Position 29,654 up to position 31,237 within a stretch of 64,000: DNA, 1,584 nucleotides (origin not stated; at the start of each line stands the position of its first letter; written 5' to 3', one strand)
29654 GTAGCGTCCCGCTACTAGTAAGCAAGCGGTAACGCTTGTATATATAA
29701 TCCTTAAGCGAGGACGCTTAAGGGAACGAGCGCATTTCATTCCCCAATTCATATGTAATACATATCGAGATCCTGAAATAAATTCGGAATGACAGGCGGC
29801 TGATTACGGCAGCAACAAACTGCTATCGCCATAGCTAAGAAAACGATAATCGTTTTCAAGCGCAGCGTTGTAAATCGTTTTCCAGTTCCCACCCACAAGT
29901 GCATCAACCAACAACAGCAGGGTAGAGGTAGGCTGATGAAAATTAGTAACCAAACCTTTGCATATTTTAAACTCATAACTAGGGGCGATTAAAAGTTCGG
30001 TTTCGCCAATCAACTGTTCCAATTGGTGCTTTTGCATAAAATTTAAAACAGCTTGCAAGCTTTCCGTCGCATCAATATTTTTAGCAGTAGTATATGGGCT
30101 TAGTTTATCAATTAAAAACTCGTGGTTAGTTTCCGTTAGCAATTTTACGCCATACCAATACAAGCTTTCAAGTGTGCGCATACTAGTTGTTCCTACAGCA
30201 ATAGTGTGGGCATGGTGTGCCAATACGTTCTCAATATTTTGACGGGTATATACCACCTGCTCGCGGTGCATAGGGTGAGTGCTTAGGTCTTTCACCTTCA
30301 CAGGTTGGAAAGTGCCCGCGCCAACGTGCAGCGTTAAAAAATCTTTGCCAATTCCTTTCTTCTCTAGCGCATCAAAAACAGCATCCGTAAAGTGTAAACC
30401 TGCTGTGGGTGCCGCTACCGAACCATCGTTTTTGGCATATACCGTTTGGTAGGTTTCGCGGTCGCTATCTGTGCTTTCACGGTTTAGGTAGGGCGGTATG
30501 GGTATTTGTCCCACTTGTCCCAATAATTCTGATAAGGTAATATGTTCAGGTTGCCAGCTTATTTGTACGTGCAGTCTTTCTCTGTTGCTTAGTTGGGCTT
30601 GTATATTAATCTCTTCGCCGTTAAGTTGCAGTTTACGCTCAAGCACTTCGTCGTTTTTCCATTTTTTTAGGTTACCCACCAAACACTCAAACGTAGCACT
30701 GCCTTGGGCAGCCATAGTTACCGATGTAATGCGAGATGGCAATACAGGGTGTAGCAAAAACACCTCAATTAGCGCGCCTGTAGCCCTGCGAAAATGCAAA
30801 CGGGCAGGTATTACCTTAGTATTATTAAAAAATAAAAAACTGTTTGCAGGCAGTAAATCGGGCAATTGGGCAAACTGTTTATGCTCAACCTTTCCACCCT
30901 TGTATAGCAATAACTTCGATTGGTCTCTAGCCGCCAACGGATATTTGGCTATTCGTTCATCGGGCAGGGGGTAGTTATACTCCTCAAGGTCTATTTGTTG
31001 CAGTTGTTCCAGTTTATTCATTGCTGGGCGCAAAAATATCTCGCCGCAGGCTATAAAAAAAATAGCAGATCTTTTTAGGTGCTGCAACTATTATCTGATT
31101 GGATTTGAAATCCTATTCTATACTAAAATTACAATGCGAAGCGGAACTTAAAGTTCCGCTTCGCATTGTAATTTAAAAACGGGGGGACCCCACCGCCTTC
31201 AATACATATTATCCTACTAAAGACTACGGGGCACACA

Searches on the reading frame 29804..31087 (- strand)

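Call 32: search_protein_families(library=pfam, proteins=[window:29804-31087:-], max_evalue=0.001)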
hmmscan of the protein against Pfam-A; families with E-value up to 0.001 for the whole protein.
window:29804-31087:- (427 aa): 1 family
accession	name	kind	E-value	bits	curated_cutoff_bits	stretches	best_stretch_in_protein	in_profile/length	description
PF02547.20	Queuosine_synth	-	8.2e-97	324.6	25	1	34-425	1-322/322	Queuosine biosynthesis protein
